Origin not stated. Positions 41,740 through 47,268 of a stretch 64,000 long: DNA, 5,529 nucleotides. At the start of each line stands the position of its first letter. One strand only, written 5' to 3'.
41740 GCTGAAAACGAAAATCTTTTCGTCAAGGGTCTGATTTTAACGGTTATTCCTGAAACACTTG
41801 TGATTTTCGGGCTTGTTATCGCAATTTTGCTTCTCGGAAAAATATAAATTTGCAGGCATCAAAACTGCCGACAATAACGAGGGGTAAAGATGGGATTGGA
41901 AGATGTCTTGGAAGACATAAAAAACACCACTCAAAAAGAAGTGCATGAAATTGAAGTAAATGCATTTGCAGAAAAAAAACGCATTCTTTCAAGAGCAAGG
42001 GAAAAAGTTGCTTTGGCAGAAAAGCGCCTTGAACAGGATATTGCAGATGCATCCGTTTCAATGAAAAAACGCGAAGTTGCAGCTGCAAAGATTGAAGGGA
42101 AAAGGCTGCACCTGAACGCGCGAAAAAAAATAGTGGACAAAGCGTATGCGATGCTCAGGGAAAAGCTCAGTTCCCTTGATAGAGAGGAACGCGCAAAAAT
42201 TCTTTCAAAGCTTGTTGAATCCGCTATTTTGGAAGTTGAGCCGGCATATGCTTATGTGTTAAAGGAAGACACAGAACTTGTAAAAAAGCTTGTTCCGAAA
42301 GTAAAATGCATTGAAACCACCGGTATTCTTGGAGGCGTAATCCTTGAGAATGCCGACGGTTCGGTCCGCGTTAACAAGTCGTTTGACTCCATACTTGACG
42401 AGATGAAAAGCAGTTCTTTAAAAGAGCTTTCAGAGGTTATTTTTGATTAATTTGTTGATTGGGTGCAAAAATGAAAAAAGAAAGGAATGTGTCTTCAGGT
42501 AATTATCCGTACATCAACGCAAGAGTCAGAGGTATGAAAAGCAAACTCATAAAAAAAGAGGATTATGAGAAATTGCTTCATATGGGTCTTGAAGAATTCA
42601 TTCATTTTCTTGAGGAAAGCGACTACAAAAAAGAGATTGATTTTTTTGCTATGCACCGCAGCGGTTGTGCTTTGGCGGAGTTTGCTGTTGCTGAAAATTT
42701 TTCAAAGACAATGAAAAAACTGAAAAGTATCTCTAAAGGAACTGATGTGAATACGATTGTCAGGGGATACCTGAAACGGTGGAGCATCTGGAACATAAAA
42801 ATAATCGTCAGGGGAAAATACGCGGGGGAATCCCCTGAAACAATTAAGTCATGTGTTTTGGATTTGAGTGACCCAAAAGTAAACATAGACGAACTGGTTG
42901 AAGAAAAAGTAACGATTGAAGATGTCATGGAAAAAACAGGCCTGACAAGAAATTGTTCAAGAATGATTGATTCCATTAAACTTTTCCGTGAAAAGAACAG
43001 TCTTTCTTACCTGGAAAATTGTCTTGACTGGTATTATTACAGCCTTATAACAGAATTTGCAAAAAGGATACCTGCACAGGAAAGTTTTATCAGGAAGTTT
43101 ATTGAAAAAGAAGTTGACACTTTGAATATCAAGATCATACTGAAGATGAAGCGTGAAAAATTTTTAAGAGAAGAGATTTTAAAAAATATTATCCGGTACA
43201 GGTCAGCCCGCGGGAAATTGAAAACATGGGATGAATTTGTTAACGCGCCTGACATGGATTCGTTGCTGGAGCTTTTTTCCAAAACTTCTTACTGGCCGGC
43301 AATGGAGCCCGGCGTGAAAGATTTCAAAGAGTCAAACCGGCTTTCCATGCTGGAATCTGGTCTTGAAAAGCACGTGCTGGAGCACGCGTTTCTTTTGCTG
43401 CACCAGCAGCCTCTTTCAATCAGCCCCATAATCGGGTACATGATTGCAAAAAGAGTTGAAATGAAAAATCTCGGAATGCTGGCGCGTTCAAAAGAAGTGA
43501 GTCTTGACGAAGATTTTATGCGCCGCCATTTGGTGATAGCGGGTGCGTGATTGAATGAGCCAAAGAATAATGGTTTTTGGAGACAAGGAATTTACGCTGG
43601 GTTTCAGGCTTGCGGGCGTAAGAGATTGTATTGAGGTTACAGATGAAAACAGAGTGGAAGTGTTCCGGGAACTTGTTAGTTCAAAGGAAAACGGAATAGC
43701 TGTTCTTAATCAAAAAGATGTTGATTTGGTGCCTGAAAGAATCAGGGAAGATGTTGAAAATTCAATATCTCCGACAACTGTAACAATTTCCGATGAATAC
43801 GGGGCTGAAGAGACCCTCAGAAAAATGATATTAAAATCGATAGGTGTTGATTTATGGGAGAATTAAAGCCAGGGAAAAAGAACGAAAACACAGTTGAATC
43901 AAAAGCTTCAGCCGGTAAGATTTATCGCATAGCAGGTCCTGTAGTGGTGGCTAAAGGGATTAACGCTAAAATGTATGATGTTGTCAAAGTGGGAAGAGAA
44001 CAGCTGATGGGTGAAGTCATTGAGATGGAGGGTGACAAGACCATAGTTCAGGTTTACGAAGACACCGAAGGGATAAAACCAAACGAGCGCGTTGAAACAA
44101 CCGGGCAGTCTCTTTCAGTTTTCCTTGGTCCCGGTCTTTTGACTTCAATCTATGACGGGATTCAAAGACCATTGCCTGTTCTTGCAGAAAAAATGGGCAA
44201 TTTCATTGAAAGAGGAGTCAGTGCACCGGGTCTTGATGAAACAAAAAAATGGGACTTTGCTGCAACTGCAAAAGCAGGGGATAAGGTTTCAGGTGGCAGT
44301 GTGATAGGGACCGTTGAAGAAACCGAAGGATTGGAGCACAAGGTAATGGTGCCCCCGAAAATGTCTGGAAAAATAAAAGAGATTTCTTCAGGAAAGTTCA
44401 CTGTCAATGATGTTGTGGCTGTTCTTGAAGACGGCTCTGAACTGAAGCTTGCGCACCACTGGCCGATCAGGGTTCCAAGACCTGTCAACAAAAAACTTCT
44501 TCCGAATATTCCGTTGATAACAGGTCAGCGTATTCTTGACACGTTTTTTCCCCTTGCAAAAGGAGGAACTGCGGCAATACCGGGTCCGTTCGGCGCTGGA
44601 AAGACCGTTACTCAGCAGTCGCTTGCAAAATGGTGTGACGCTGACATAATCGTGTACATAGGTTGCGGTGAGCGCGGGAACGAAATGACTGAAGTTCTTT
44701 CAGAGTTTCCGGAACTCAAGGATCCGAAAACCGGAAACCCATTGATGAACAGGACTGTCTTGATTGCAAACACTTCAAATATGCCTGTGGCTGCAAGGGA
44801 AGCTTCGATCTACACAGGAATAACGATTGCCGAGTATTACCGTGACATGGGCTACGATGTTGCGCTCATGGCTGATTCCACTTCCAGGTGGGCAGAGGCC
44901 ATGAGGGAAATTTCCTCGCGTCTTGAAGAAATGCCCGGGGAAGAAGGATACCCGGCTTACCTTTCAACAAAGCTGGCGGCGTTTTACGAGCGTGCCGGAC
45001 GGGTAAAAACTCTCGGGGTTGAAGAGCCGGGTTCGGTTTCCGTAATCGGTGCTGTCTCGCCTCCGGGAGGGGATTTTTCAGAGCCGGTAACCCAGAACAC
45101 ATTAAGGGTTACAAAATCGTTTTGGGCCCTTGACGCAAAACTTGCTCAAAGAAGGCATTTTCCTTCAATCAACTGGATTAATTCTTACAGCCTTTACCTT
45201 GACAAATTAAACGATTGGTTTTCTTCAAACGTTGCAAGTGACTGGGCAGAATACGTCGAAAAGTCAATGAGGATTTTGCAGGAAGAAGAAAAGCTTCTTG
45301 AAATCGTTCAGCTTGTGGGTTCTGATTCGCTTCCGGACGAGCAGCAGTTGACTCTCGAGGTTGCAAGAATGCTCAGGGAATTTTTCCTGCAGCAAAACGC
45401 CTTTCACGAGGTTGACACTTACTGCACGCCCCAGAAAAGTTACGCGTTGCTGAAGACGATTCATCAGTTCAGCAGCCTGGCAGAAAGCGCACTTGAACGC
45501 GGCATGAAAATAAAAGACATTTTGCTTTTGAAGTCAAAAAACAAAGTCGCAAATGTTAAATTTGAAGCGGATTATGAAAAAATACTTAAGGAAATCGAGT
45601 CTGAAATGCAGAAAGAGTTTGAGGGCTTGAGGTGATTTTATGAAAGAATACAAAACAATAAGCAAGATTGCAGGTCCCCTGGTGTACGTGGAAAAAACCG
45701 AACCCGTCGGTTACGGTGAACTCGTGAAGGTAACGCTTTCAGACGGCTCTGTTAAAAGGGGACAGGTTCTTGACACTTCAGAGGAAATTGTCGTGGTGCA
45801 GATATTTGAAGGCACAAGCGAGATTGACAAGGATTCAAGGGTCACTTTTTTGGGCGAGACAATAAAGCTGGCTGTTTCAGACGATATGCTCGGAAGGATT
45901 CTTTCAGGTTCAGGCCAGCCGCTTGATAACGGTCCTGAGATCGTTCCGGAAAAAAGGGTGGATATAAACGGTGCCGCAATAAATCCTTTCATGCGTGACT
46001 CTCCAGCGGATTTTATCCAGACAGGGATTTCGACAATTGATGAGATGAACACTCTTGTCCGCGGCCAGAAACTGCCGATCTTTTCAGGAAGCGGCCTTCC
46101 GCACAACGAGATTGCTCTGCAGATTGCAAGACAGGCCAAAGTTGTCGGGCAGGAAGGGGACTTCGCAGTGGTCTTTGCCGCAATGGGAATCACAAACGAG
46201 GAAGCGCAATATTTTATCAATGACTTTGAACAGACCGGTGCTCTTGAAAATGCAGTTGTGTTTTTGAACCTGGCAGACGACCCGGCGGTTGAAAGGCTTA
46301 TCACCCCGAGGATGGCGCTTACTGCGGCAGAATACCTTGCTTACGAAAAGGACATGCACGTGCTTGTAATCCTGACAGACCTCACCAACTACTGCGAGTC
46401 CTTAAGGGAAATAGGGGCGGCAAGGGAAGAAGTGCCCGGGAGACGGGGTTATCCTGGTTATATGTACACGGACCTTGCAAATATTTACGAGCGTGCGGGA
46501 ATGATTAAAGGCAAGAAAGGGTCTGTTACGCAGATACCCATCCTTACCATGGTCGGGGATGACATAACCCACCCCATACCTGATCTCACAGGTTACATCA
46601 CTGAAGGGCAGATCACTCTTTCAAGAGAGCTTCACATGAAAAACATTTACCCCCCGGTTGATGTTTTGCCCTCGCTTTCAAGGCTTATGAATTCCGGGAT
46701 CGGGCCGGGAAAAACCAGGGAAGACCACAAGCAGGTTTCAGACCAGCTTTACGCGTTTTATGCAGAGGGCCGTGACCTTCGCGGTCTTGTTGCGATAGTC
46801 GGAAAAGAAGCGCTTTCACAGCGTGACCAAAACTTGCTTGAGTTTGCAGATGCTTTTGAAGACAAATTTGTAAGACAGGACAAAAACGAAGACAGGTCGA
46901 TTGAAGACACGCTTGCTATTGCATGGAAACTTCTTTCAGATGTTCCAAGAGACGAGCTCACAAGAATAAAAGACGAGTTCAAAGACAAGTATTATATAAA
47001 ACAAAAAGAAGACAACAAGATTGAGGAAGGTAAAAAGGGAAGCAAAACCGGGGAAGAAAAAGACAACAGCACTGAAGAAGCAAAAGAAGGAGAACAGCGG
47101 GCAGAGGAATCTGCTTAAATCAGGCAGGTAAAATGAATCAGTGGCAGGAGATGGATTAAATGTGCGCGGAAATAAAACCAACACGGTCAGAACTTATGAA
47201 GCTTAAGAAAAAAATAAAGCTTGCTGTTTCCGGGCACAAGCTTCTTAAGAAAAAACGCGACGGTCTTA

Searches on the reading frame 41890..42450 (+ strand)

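Call 59: search_protein_families(library=pfam, proteins=[window:41890-42450:+], max_evalue=0.00001)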
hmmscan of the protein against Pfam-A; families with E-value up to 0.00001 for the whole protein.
window:41890-42450:+ (186 aa): 1 family
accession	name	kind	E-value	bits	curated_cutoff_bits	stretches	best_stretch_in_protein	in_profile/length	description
PF01991.23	vATP-synt_E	-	9.6e-17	61.5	24.2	1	9-185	1-199/199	ATP synthase (E/31 kDa) subunit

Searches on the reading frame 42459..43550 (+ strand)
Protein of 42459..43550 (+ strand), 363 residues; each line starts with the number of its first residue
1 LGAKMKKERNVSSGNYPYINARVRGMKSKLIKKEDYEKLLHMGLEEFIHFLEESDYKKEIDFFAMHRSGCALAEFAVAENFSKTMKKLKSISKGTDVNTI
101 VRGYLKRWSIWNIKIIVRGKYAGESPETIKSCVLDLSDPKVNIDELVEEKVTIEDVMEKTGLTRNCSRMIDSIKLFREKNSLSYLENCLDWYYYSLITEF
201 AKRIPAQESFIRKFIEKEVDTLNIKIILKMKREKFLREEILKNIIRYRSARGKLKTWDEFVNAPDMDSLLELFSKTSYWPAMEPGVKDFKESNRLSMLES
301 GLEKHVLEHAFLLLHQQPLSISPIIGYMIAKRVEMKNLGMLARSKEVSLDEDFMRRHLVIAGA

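Call 59: search_protein_families(library=pfam, proteins=[window:42459-43550:+], max_evalue=0.00001)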
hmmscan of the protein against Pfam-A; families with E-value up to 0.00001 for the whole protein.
window:42459-43550:+ (363 aa): 1 family
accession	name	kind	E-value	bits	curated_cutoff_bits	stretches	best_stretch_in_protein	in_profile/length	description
PF01992.21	vATP-synt_AC39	-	1.5e-59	202.5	29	1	19-356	1-338/339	ATP synthase (C/AC39) subunit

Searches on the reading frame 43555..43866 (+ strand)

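Call 59: search_protein_families(library=pfam, proteins=[window:43555-43866:+], max_evalue=0.00001)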
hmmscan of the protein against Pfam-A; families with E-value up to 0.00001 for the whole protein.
window:43555-43866:+ (103 aa): 1 family
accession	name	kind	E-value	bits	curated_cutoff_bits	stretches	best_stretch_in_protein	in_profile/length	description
PF01990.22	ATP-synt_F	-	2.1e-14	54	23.5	1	5-92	1-87/91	ATP synthase (F/14-kDa) subunit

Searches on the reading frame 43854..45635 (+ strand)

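Call 59: search_protein_families(library=pfam, proteins=[window:43854-45635:+], max_evalue=0.00001)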
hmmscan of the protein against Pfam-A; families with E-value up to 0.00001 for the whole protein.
window:43854-45635:+ (593 aa): 4 families
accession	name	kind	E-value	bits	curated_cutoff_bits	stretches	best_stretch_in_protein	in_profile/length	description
PF00006.31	ATP-synt_ab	-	1.3e-75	254.2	29.5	1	224-446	1-213/213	ATP synthase alpha/beta family, nucleotide-binding domain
PF16886.11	ATP-synt_ab_Xtn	-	5e-29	100.3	25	1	125-206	2-88/88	ATPsynthase alpha/beta subunit barrel-sandwich domain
PF22919.1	ATP-synt_VA_C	-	2.5e-25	88.9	24.7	1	454-548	2-93/101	C-terminal domain of V and A type ATP synthase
PF02874.29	ATP-synt_ab_N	-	1.6e-14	54.6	20.9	1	23-84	1-69/69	ATP synthase alpha/beta family, beta-barrel domain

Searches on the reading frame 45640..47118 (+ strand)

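Call 59: search_protein_families(library=pfam, proteins=[window:45640-47118:+], max_evalue=0.00001)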
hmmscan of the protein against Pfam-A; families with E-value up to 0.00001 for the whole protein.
window:45640-47118:+ (492 aa): 3 families
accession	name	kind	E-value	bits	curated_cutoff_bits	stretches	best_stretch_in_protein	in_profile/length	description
PF00006.31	ATP-synt_ab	-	2.1e-80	269.8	29.5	1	129-347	1-213/213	ATP synthase alpha/beta family, nucleotide-binding domain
PF22919.1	ATP-synt_VA_C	-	3.7e-33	114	24.7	1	353-452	2-101/101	C-terminal domain of V and A type ATP synthase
PF02874.29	ATP-synt_ab_N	-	6e-13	49.5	20.9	1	7-72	1-69/69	ATP synthase alpha/beta family, beta-barrel domain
